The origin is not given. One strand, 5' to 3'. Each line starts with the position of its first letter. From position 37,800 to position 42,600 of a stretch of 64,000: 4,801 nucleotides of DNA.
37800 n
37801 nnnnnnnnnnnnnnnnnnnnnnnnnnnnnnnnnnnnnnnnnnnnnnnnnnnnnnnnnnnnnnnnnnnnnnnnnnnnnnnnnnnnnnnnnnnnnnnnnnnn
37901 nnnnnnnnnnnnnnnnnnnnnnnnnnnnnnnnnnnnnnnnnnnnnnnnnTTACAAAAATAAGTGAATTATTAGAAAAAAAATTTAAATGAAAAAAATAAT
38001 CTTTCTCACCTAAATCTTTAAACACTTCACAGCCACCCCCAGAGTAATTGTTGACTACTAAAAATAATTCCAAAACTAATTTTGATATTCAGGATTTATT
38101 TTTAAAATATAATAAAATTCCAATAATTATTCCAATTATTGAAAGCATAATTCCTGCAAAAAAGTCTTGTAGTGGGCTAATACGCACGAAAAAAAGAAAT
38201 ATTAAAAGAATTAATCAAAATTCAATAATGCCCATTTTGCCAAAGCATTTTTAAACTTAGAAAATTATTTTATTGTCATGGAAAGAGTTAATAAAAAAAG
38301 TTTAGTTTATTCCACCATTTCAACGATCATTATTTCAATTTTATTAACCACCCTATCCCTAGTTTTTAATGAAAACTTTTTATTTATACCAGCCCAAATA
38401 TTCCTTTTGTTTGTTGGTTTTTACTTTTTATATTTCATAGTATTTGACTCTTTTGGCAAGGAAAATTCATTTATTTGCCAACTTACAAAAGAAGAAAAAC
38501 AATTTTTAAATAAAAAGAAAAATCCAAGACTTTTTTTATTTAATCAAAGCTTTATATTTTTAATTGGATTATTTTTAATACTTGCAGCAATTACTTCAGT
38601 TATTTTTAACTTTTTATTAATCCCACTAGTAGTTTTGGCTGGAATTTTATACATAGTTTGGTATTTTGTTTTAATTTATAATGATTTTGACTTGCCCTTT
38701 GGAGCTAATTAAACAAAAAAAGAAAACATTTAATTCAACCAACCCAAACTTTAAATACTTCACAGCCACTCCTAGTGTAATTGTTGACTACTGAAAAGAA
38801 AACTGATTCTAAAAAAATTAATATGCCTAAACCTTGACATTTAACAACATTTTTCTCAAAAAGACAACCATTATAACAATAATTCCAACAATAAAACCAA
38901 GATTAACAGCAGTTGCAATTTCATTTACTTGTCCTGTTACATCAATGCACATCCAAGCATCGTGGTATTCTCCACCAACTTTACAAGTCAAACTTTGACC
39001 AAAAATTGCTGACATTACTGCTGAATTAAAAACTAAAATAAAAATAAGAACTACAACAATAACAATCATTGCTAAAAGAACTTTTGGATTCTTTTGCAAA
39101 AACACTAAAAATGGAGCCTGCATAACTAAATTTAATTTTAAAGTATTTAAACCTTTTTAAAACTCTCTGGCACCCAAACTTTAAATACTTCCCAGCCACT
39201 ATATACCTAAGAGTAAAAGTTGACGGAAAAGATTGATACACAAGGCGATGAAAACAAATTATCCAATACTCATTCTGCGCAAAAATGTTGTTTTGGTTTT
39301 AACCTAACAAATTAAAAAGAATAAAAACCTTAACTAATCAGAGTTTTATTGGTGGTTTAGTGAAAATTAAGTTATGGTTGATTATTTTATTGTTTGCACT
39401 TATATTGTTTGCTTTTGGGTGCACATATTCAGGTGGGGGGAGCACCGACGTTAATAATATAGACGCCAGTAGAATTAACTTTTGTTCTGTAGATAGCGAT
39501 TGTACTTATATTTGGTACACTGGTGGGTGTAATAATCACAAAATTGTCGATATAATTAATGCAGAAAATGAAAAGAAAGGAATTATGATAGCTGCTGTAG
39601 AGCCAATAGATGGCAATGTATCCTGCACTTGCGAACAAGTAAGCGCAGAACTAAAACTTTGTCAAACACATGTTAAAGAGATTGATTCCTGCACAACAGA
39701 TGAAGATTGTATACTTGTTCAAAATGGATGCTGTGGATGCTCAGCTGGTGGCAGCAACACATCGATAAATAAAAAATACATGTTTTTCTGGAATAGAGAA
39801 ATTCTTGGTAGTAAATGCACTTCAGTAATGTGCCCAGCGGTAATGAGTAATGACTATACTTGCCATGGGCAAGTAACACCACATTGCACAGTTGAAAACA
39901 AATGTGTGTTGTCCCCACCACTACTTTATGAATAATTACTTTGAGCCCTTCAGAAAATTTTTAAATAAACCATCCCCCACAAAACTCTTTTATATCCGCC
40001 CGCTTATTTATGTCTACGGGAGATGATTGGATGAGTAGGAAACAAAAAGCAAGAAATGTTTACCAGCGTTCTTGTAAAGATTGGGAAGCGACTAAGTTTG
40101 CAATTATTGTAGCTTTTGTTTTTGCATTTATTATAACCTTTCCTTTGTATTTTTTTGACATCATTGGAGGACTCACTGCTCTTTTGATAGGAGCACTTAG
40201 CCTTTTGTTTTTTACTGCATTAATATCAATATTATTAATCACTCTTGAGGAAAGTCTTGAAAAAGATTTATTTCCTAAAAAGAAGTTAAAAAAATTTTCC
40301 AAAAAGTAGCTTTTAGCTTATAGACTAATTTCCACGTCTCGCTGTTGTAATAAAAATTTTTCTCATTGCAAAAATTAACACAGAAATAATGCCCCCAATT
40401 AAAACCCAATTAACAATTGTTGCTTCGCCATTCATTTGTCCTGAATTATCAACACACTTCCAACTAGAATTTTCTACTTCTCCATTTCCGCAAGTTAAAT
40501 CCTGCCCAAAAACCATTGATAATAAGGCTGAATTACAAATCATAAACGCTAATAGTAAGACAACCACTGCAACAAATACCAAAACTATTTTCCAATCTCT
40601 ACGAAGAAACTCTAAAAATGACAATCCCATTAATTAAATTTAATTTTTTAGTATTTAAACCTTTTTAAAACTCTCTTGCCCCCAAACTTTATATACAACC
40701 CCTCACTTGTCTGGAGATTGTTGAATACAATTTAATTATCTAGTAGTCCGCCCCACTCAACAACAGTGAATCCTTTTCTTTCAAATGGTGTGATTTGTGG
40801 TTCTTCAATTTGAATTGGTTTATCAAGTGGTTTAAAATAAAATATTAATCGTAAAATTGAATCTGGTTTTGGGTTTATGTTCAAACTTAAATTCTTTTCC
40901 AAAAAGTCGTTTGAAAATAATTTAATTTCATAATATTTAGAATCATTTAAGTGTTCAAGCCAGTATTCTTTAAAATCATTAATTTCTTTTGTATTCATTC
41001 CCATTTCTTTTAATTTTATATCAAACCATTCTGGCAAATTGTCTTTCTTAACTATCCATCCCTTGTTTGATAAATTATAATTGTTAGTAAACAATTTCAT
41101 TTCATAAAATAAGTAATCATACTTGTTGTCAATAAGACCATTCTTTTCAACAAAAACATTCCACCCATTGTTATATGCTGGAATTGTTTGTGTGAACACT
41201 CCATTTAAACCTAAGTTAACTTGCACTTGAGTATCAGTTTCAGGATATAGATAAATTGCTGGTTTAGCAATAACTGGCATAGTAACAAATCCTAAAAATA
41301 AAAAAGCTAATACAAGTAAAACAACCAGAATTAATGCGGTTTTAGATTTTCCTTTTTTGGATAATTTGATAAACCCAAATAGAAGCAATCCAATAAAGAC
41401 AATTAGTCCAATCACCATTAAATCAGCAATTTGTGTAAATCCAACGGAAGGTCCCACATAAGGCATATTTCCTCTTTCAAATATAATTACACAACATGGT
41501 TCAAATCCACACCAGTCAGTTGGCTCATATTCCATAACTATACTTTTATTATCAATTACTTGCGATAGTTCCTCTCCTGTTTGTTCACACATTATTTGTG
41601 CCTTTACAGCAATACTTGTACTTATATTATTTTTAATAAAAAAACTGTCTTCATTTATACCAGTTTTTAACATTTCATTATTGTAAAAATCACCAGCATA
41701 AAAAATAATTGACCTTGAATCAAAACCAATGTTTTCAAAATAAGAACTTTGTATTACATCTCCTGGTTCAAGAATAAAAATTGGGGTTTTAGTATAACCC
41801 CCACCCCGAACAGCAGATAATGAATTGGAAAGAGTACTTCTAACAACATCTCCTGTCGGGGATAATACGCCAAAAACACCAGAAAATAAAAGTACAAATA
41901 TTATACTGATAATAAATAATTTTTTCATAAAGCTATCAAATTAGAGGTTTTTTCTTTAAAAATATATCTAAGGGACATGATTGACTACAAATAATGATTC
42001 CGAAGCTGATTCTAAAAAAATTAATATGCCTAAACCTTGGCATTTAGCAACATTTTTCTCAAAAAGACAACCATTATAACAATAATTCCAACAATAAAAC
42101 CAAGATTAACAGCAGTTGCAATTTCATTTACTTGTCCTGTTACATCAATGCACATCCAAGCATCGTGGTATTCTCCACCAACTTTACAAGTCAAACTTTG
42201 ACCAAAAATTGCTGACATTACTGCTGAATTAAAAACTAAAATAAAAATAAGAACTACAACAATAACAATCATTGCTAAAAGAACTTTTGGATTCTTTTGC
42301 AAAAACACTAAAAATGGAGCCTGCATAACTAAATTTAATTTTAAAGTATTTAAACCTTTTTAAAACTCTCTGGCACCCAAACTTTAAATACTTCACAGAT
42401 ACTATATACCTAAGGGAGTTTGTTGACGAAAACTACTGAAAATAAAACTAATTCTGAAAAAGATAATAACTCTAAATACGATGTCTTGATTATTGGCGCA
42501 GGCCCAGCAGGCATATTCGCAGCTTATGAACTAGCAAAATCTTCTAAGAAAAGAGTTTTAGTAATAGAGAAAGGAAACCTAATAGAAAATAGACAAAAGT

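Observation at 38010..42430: Mosaic of six duplicated promoter/5'-leader modules around three paralogous small Cys-loop membrane-protein genes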

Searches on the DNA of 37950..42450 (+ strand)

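Call 74: search_dna_similar(query=window:37950-42450:+, collection=phages, mode=distant, max_rows=5)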
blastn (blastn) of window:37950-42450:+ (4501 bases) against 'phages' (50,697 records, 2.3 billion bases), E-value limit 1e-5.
No match.

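Call 75: search_dna_similar(query=window:37950-42450:+, collection=plasmids, mode=distant, max_rows=5)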
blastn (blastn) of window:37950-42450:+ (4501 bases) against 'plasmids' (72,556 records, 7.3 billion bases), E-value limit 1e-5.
No match.

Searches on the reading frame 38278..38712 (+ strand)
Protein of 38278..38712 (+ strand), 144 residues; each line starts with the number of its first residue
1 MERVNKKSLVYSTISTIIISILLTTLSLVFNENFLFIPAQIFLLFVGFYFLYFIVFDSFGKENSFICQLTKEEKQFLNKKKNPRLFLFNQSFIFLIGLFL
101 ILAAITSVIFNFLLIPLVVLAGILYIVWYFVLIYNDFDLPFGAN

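Call 7: search_protein_families(library=pfam, proteins=[window:38278-38712:+], max_evalue=0.01)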
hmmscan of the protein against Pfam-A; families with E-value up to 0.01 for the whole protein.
window:38278-38712:+ (144 aa): 0 families

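Call 64: search_protein_families(library=ncbifam, proteins=[window:38278-38712:+], max_evalue=0.01)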
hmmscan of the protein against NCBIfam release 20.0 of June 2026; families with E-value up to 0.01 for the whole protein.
window:38278-38712:+ (144 aa): 0 families
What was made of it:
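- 38278..38712 (+): 144-aa multi-TM protein gene between P1 and P2, with its own TATA-like element. No family hit (calls 7, 64).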

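Call 67: find_encoding_contigs(protein=window:38278-38712:+, flank=10000, max_places=10)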
Protein window:38278-38712:+ (144 aa): 1 contig read that carries it; 1 place shown.
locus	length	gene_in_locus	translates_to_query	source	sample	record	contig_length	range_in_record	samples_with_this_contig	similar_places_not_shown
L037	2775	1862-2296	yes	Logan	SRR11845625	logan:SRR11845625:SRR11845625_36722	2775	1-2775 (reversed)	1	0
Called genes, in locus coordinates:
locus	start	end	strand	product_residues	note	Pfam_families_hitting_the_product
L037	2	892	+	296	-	?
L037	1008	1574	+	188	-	-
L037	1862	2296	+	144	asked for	-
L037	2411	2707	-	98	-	-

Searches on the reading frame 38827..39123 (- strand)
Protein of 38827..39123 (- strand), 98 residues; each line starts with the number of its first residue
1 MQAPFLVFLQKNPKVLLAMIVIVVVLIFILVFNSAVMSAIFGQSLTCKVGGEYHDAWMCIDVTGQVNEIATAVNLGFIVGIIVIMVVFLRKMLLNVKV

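Call 7: search_protein_families(library=pfam, proteins=[window:38827-39123:-], max_evalue=0.01)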
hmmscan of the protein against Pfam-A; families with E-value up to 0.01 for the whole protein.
window:38827-39123:- (98 aa): 0 families

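Call 12: find_encoding_contigs(protein=window:38827-39123:-, flank=10000, max_places=10)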
Protein window:38827-39123:- (98 aa): 2 contigs read that carry it; 2 places shown.
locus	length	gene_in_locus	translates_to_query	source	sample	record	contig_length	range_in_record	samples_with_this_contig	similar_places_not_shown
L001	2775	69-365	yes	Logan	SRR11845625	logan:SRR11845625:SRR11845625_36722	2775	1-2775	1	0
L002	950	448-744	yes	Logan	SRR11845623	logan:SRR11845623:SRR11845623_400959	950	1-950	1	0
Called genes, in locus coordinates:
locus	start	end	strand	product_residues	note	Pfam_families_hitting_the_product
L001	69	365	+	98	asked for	-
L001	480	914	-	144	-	-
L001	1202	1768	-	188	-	-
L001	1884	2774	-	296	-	?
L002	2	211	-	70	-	?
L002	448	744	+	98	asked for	-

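Call 27: find_homologous_proteins(query=A2, max_evalue=0.01)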
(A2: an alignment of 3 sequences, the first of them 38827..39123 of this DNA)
Query A2 (3 sequences) (98 aa, profile of the alignment): 2 proteins with E <= 0.01 among 107 candidates.
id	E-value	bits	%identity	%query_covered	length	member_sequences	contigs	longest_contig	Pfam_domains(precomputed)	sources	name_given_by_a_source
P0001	3.5e-48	180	100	100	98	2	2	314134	-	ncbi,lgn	-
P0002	1.5e-46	174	39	96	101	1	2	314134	-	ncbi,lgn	-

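Call 29: list_cluster_members(proteins=[P0001, P0002])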
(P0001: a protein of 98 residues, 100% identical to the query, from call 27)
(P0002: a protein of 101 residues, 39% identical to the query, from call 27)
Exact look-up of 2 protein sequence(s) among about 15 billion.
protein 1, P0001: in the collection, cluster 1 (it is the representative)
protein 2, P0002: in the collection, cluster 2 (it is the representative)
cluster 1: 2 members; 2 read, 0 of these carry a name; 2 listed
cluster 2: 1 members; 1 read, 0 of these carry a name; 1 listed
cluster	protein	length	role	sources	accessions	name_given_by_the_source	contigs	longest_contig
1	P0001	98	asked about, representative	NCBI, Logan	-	-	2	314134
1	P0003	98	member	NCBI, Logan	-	-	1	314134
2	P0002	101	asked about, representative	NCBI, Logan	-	-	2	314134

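Call 33: search_protein_representatives(alignment_id=A2)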
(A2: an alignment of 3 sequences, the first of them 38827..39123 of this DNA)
Query: 3 sequences, 98 profile positions. Proteins with E-value up to 0.001 (for the whole library): 3; up to 1e-10: 2; up to 1e-30: 2. The best 3 are listed.
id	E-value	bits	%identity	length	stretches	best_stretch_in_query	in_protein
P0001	1.1e-48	179.5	-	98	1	1-98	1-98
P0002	4.8e-47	174.2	-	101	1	1-98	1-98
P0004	2.5e-04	37.3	-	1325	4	30-68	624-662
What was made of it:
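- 38827..39123 (-): g98A: 98-aa protein with two TM segments and an outward Cys47-Cys59 loop. Orphan family. Only self-hits in 5.8e9 and 1.84e9 protein libraries (calls 27, 33).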

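Call 55: predict_structure(alignment_id=A2)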
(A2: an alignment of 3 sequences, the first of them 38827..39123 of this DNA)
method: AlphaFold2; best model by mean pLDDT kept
length: 98 residues; sequences in the alignment: 3
mean_pLDDT: 62.1   pTM: 0.37
mean pLDDT of the five models: 62.1, 60.7, 60.4, 60.0, 59.6
residues with pLDDT >= 90: 0; 70-90: 20; 50-70: 70; < 50: 8
segments of 3 or more residues with pLDDT < 50: none
pLDDT, mean of each block of 10 residues (from residue 1): 59 70 71 57 55 58 53 68 73 58
secondary structure, 60 per line:
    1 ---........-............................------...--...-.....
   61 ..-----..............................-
elements in order: H4-11 H13-40 E47-49 E52-54 H56-62 H68-97
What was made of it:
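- Tried and rejected: This is too weak for a fold search, so none was run (call 55).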

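Call 64: search_protein_families(library=ncbifam, proteins=[window:38827-39123:-], max_evalue=0.01)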
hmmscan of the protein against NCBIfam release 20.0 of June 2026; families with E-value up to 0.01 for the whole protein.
window:38827-39123:- (98 aa): 0 families

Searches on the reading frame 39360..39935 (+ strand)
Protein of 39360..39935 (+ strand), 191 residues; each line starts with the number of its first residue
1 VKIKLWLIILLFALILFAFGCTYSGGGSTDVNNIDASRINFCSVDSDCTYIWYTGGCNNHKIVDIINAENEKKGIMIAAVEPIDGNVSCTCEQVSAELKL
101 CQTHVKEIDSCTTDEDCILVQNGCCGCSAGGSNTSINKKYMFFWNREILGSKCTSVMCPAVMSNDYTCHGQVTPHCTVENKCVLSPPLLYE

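Call 7: search_protein_families(library=pfam, proteins=[window:39360-39935:+], max_evalue=0.01)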
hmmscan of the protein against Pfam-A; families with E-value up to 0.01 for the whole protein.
window:39360-39935:+ (191 aa): 0 families

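Call 32: find_encoding_contigs(protein=window:39360-39935:+, flank=10000, max_places=10)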
Protein window:39360-39935:+ (191 aa): no gene with exactly this product is on record in the collection.

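Call 61: find_related_loci(query=window:39360-39935:+, collection=viral_contigs, flank=5000)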
Query window:39360-39935:+ (191 aa) in viral_contigs; peptide patterns used: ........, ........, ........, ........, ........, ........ (x = any residue, [..] = any of these).
5 stretches matched a pattern, but none encodes a relative of the query by tblastn (E <= 1e-3).

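Call 62: find_homologous_proteins(query=window:39360-39935:+, max_evalue=0.001)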
Query window:39360-39935:+ (191 aa): 2 proteins with E <= 0.001 among 33 candidates.
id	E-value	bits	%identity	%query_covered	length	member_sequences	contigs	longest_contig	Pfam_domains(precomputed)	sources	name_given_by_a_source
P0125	6.2e-128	442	100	100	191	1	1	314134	-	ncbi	-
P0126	2.6e-8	52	39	45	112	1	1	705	-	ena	-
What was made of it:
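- Most of the inserted genes are orphans (calls 27, 33, 62).
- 39360..39935 (+): 191-aa protein with 17 Cys and a lipobox-like signal (FAFGC). Near-orphan. One weak partial homologue only (call 62).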

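Call 64: search_protein_families(library=ncbifam, proteins=[window:39360-39935:+], max_evalue=0.01)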
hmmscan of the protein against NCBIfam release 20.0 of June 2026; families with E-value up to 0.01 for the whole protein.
window:39360-39935:+ (191 aa): 0 families

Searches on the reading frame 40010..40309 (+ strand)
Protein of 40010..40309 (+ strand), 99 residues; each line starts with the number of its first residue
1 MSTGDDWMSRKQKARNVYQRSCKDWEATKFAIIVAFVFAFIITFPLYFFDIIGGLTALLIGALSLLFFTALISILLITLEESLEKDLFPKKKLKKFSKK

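Call 7: search_protein_families(library=pfam, proteins=[window:40010-40309:+], max_evalue=0.01)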
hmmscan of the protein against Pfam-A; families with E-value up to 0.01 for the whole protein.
window:40010-40309:+ (99 aa): 0 families

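Call 64: search_protein_families(library=ncbifam, proteins=[window:40010-40309:+], max_evalue=0.01)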
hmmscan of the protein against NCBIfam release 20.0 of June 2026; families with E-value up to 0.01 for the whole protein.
window:40010-40309:+ (99 aa): 2 families
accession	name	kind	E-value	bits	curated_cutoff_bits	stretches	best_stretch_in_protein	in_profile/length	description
TIGR01218.1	Gpos_tandem_5TM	subfamily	0.0035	17.1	35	1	28-77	147-197/208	tandem five-TM protein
NF046000.1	MAG1210_fam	subfamily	0.0083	14.8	275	1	10-83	47-124/550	MAG1210 family protein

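Call 68: find_encoding_contigs(protein=window:40010-40309:+, flank=10000, max_places=10)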
Protein window:40010-40309:+ (99 aa): 1 contig read that carries it; 1 place shown.
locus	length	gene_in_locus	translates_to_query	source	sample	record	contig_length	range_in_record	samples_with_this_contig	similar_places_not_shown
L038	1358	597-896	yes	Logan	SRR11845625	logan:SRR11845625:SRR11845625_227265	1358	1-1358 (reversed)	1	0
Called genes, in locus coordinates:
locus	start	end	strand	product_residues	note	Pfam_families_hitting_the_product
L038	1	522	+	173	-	?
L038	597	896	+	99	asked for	-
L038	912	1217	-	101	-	-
